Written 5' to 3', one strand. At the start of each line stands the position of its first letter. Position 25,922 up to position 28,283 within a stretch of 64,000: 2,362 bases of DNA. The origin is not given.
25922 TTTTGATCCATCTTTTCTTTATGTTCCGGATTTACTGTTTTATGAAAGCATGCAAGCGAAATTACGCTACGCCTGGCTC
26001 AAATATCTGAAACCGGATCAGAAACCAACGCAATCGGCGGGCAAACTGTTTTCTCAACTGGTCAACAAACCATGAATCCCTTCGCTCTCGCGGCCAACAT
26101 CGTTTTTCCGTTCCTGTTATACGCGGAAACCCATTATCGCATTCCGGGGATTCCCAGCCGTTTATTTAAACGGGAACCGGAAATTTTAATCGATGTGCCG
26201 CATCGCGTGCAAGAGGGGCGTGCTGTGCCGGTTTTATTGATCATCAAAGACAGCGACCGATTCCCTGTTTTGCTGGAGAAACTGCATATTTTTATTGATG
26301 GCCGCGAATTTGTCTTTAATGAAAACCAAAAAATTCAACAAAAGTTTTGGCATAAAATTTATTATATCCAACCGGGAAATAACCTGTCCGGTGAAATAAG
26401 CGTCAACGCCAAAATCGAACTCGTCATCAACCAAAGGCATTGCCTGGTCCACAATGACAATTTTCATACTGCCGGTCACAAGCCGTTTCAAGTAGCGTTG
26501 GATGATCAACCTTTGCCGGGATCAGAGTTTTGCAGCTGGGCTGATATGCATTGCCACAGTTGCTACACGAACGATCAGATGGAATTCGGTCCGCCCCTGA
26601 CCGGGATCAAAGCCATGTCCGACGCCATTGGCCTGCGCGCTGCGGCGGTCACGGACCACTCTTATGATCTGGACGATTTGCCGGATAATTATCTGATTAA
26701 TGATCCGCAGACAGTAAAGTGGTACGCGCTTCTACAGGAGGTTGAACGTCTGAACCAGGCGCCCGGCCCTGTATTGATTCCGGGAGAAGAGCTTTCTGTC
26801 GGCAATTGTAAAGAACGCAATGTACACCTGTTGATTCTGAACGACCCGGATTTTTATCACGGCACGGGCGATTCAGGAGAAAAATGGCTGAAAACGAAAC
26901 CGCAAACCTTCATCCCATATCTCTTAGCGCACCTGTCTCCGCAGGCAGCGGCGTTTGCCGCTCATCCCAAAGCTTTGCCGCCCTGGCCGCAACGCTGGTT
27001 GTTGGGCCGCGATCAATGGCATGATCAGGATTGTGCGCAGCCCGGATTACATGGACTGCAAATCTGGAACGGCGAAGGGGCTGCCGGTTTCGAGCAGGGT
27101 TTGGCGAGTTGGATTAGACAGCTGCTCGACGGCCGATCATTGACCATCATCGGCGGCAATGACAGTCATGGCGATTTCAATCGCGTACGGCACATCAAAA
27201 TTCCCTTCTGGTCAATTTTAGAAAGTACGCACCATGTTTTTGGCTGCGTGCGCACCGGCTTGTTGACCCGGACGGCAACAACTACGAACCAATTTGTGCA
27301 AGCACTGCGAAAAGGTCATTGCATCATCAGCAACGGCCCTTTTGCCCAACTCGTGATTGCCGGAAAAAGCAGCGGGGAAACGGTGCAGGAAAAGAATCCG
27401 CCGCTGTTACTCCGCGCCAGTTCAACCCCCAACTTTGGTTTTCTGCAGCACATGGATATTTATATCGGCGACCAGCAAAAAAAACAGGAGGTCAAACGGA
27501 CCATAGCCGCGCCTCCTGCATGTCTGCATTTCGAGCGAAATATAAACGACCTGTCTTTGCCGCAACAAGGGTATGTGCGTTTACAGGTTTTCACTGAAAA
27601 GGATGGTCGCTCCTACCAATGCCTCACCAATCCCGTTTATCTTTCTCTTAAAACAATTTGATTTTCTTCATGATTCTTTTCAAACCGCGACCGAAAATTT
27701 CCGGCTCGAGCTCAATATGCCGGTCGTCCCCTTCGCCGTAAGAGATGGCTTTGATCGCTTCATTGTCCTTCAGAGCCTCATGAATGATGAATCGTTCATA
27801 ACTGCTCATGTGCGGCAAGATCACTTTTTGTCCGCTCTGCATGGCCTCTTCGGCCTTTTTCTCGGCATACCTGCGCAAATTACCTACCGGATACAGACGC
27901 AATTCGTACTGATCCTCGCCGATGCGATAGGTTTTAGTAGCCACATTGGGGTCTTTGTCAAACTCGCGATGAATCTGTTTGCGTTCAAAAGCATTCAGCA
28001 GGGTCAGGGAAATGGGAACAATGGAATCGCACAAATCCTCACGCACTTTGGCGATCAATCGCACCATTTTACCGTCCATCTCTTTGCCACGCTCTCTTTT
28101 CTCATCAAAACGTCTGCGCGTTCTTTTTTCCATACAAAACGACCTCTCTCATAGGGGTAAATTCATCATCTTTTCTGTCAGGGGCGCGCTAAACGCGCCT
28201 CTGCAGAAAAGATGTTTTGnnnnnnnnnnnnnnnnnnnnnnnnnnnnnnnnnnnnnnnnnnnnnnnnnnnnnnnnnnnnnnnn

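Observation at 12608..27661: Fifteen-kb single-strand locus of five GT21-like lipid glycosyltransferases and three HpnH/MoaA-like radical SAM enzymes: candidate undescribed glycolipid system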

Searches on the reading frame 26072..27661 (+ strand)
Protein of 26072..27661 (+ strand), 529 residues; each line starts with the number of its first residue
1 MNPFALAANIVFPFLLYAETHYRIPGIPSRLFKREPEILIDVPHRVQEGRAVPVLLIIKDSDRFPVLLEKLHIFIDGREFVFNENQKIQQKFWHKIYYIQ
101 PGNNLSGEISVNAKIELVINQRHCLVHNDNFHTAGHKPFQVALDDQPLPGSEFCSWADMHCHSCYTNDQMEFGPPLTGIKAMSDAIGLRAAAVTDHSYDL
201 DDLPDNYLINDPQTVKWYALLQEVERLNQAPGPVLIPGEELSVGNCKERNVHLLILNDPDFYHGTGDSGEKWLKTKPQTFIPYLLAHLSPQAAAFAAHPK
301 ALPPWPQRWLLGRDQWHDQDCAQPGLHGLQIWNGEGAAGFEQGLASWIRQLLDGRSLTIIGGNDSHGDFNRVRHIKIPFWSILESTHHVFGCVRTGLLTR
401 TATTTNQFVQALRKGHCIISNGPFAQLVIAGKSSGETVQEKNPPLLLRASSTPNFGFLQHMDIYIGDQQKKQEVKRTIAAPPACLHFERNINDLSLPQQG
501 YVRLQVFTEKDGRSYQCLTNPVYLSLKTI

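Call 5: search_protein_families(library=pfam, proteins=[window:26072-27661:+], max_evalue=0.01)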
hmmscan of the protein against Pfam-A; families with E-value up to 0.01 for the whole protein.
window:26072-27661:+ (529 aa): 0 families

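Call 7: search_protein_families(library=ncbifam, proteins=[window:26072-27661:+], max_evalue=0.01)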
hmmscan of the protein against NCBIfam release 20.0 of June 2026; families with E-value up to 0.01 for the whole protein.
window:26072-27661:+ (529 aa): 1 family
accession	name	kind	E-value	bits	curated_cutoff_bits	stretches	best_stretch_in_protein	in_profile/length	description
NF038032.1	CehA_McbA_metalo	domain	1.5e-20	73.9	80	1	157-524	5-314/315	CehA/McbA family metallohydrolase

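Call 34: search_solved_structures(query=window:26072-27661:+, max_evalue=0.01)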
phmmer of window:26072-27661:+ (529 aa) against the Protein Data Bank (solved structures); distinct sequences matched with E-value up to 0.01: 0.

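Call 44: find_homologous_proteins(query=window:26072-27661:+, max_evalue=0.00001)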
Query window:26072-27661:+ (529 aa): 871 proteins with E <= 0.00001 among 8000 candidates; the best 120 are listed.
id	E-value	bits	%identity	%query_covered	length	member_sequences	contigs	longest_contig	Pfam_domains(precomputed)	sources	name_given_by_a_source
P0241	0.0e+0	1257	100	100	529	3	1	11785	-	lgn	-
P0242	2.1e-248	843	67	100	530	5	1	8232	-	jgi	jgi:hypothetical protein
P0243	1.2e-218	745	60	100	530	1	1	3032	-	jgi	jgi:hypothetical protein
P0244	3.0e-206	704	57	98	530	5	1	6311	-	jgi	-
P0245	4.9e-201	687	57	98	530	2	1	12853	-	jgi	-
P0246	6.2e-200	683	58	98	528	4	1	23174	-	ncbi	-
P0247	1.5e-198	679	57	98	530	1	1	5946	-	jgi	-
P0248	2.0e-197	675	56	99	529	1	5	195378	-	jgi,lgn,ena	-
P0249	5.4e-193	660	55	98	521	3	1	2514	PF02811.27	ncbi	-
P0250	5.1e-173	594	50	97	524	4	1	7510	-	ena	-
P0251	6.4e-163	561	48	98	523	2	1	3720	-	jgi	jgi:hypothetical protein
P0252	7.7e-138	478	43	97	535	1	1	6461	-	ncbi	ncbi:MAG: CehA/McbA family metallohydrolase [bacterium]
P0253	1.6e-137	477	43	97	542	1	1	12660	-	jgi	jgi:hypothetical protein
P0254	7.8e-137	475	63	64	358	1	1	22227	-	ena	-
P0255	3.9e-136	473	42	97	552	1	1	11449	-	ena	-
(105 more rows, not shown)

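Call 55: predict_structure(alignment_id=A2)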
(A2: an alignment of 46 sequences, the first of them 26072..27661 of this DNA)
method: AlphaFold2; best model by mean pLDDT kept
length: 529 residues; sequences in the alignment: 46
mean_pLDDT: 91.1   pTM: 0.91
mean pLDDT of the five models: 91.1, 90.9, 89.8, 89.5, 89.0
residues with pLDDT >= 90: 384; 70-90: 114; 50-70: 29; < 50: 2
segments of 3 or more residues with pLDDT < 50: none
pLDDT, mean of each block of 10 residues (from residue 1): 67 62 63 88 95 96 96 96 96 96 89 97 95 90 95 95 86 93 98 92 86 94 98 97 94 97 75 80 96 96 85 93 97 84 97 97 92 79 88 94 92 97 97 94 93 96 98 97 96 91 98 96 80
secondary structure, 60 per line:
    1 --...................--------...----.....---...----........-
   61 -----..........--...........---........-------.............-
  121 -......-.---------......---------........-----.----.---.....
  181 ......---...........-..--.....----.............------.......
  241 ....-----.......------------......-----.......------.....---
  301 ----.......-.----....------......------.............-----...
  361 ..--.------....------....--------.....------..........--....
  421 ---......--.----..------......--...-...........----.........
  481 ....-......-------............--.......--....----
elements in order: H3-21 E37-41 E45-47 E52-59 E66-75 E78-88 E92-99 E107-119 E122-127 E139-144 E154-161 H176-186 E190-196 H197-200 E206-210 H215-227 E234-244 E250-256 H269-274 H281-286 E293-297 H305-311 H318-321 E328-333 H340-352 E358-362 E372-375 E382-385 E394-398 H405-414 E417-420 E424-429 E445-450 E457-467 E472-484 E486-491 E499-510 E513-519 E522-525

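Call 58: fold_search(model_id=the predicted structure, library=pdb)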
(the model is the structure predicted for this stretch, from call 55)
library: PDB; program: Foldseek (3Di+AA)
matches with E <= 10: 1675; with E <= 0.001: 61
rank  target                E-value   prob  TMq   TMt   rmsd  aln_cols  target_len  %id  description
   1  6dxu_B                8.8e-06  0.94  0.19  0.14  18.2       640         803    8  Crystal Structure of Parabacteroides merdae Beta-Glucuronidase (GUS) (released 2019-02-27)
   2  3t2p_A                1.2e-05  0.89  0.19  0.13  18.3       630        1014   10  E. coli (lacZ) beta-galactosidase (S796D) in complex with IPTG (released 2012-01-18)
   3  6hpd                  1.4e-05  0.87  0.19  0.13  17.3       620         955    8  The structure of a beta-glucuronidase from glycoside hydrolase family 2 (released 2019-07-24)
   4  3iap_A                2.2e-05  0.87  0.20  0.13  18.1       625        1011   10  E. coli (lacZ) beta-galactosidase (E416Q) (released 2009-12-29)
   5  6byg_A                2.5e-05  0.96  0.23  0.17  15.8       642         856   10  Crystal structure of the nucleophile mutant (E575A) of the GH2 exo-beta-mannanase from Xanthomonas axonopodis pv. citr (released 2018-07-18)
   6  5axh_B                2.6e-05  0.75  0.17  0.16  19.7       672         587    9  Crystal structure of thermophilic dextranase from Thermoanaerobacter pseudethanolicus, D312G mutant in complex with is (released 2015-11-11)
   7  6byg_B                2.8e-05  0.96  0.23  0.17  15.7       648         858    9  Crystal structure of the nucleophile mutant (E575A) of the GH2 exo-beta-mannanase from Xanthomonas axonopodis pv. citr (released 2018-07-18)
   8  6dxu_A                3.0e-05  0.89  0.19  0.15  17.5       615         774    7  Crystal Structure of Parabacteroides merdae Beta-Glucuronidase (GUS) (released 2019-02-27)
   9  9hpl_A                3.0e-05  0.87  0.19  0.14  15.5       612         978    9  E. coli beta-galactosidase labeled with Chromeo P503 dye purified using MISO (released 2025-11-05)
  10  5t98_B                3.0e-05  0.84  0.18  0.14  18.6       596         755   11  Crystal structure of BuGH2Awt (released 2017-09-13)
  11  7q5z                  3.0e-05  0.66  0.15  0.07  29.8       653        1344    8  Cryo-EM structure of native human A2ML1 (released 2022-04-20)
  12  9hki_A                3.9e-05  0.85  0.20  0.13  17.4       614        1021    9  Plunge-frozen beta-galactosidase (released 2025-12-17)
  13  5axh_A                4.1e-05  0.80  0.19  0.18  19.4       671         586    9  Crystal structure of thermophilic dextranase from Thermoanaerobacter pseudethanolicus, D312G mutant in complex with is (released 2015-11-11)
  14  6rqj_B                4.6e-05  0.80  0.15  0.13  26.5       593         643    9  Structure of human complement C5 complexed with tick inhibitors OmCI, RaCI1 and CirpT1 (released 2020-01-08)
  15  6d7j_D                4.8e-05  0.87  0.19  0.15  17.6       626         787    8  The Crystal Structure of Parabacteroides merdae Beta-Glucuronidase (GUS) with Glycerol in Active-Site (released 2019-05-01)
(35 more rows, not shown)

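Call 89: find_related_loci(query=A2, collection=metagenome_contigs, flank=9000)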
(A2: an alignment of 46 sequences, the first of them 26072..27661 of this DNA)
Query A2 (529 aa) in metagenome_contigs; peptide patterns used: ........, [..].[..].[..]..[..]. (x = any residue, [..] = any of these).
600 stretches matched a pattern (row limit reached: there are more); 540 encode a relative of the query (tblastn E <= 1e-3); the best 80 are kept; 80 distinct loci.
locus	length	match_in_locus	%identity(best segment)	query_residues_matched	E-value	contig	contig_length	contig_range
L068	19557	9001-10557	57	11-529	0e+0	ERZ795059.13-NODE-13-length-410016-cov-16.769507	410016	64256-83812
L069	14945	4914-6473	42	17-525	2e-138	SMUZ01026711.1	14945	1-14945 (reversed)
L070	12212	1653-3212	42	17-525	4e-138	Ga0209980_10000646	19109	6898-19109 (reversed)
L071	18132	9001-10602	40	6-525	2e-137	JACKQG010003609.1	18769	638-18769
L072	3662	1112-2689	43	11-527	1e-140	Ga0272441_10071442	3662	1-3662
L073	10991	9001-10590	41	10-525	4e-136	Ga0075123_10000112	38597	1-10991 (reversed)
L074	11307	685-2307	41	1-525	7e-136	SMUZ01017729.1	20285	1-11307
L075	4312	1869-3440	41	14-524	4e-138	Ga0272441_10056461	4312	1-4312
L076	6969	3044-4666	41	1-525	3e-135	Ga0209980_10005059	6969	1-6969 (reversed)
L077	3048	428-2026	41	1-525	2e-136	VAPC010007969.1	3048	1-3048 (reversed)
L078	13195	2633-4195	40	14-524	1e-130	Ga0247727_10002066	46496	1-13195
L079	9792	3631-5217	41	13-529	1e-129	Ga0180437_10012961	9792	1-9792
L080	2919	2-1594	41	3-524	6e-135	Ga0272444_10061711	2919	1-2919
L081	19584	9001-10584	41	14-526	1e-128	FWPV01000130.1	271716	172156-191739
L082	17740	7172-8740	41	14-525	5e-128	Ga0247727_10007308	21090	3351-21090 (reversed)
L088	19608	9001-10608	40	4-525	1e-126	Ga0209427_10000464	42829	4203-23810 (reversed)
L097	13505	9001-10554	40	10-524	8e-115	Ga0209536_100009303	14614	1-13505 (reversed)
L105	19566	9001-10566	38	14-524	5e-112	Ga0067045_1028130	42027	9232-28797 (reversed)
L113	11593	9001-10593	39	6-524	4e-111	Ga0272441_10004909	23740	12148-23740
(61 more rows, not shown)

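Call 95: search_protein_families(library=pfam, proteins=[L088:5914-7281:+, L088:7326-8342:+, L088:11416-13527:+, L105:6644-7978:+, L105:10579-11907:+, L097:7609-8940:+, L097:10707-11762:+, L071:6359-8809:+, L071:5144-6280:+, L113:10634-11593:+], max_evalue=0.0001)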
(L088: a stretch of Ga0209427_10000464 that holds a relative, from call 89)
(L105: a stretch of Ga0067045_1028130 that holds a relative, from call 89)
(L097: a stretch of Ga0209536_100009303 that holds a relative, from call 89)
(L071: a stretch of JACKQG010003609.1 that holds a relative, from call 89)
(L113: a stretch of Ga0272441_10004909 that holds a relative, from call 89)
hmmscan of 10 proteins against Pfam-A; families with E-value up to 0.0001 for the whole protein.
L088:5914-7281:+ (455 aa): 3 families
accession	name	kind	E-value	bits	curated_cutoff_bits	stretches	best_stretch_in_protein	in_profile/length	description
PF01769.21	MgtE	-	3.1e-37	128.1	27.6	1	323-446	1-125/125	Divalent cation transporter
PF03448.22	MgtE_N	-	6.5e-24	84.9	25.9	1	36-136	2-102/102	MgtE intracellular N domain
PF00571.33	CBS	-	5e-17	62.4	24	2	202-257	1-56/57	CBS domain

L088:7326-8342:+ (338 aa): 2 families
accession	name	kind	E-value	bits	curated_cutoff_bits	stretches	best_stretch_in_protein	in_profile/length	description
PF00316.25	FBPase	-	4.7e-71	238.8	34.8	1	6-197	1-191/191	Fructose-1-6-bisphosphatase, N-terminal domain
PF18913.5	FBPase_C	-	3.1e-48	163.2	27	1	201-334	1-126/127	Fructose-1-6-bisphosphatase, C-terminal domain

L088:11416-13527:+ (703 aa): 2 families
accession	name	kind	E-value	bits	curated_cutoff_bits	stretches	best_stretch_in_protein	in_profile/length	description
PF01464.25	SLT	-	2.1e-23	82.5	21.3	1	194-290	11-110/117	Transglycosylase SLT domain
PF01476.26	LysM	-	4.4e-22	78.2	20.9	1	422-464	1-42/43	LysM domain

L105:6644-7978:+ (444 aa): 7 families
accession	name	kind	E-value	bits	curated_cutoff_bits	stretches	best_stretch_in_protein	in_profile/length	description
PF01593.30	Amino_oxidase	-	2.3e-34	119.9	19.8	1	15-438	1-441/443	Flavin containing amine oxidoreductase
PF13450.12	NAD_binding_8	-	3.5e-10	40.5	21.9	1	10-76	1-67/68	NAD(P)-binding Rossmann-like domain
PF12831.13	FAD_oxidored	-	3e-08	33.8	27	1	8-79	2-73/416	FAD dependent oxidoreductase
PF01266.30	DAO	-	4.9e-08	33.3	27.9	1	7-41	1-35/353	FAD dependent oxidoreductase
PF00890.30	FAD_binding_2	-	1.5e-06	28.1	20.4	1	8-42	2-36/414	FAD binding domain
PF07992.20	Pyr_redox_2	-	3.9e-05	23.7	26.1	0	7-74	2-53/291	Pyridine nucleotide-disulphide oxidoreductase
PF03486.20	HI0933_like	-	5.9e-05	23.1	50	0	7-96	2-89/244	HI0933-like protein Rossmann domain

L105:10579-11907:+ (442 aa): 2 families
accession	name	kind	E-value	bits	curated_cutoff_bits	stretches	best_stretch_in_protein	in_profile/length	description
PF01103.29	Omp85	-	4.9e-23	82.6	24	1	133-426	1-304/325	Omp85 superfamily domain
PF07244.20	POTRA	-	1.8e-05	25.8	21.3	1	34-98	2-73/79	Surface antigen variable number repeat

L097:7609-8940:+ (443 aa): 2 families
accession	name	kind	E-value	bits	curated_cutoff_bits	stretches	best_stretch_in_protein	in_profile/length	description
PF02518.31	HATPase_c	-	3.9e-29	101.8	26.4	1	339-442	2-108/111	Histidine kinase-, DNA gyrase B-, and HSP90-like ATPase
PF00512.31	HisKA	-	5.2e-15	55.7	26.9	1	236-297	2-64/66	His Kinase A (phospho-acceptor) domain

L097:10707-11762:+ (351 aa): 1 family
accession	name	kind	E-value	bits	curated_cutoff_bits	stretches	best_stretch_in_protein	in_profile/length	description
PF02219.23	MTHFR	-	1.4e-60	205.5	24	1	38-348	3-286/287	Methylenetetrahydrofolate reductase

L071:6359-8809:+ (816 aa): 3 families
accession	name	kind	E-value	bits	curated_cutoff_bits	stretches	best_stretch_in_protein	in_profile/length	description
PF00112.29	Peptidase_C1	-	7.7e-24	85.4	20.7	1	123-301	14-215/220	Papain family cysteine protease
PF13860.13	FlgD_ig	-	8.3e-10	38.9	27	1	746-801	18-73/79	FlgD Ig-like domain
PF18962.6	Por_Secre_tail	-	1.4e-07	32.1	27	1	732-812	1-73/75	Secretion system C-terminal sorting domain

L071:5144-6280:+ (378 aa): 1 family
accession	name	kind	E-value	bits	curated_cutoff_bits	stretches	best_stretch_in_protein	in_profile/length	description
PF07676.18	PD40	-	2e-09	37.6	20.9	1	76-108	5-37/38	WD40-like Beta Propeller Repeat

L113:10634-11593:+ (320 aa): 1 family
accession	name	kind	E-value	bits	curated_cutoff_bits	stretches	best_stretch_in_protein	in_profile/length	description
PF00150.24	Cellulase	-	4.9e-60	203.8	23.5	1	72-312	1-268/272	Cellulase (glycosyl hydrolase family 5)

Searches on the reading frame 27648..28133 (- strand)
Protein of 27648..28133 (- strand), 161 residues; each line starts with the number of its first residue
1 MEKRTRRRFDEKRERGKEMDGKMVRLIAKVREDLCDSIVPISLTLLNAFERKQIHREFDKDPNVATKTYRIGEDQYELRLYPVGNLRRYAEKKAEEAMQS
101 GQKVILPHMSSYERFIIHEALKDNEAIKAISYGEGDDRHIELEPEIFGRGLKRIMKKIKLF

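Call 80: search_protein_families(library=pfam, proteins=[window:27648-28133:-], max_evalue=0.0001)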
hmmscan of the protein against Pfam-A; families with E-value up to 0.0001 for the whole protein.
window:27648-28133:- (161 aa): 1 family
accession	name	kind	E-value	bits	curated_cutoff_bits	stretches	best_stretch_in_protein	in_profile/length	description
PF01424.28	R3H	-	1.5e-19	70.2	26.8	1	86-142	3-58/60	R3H domain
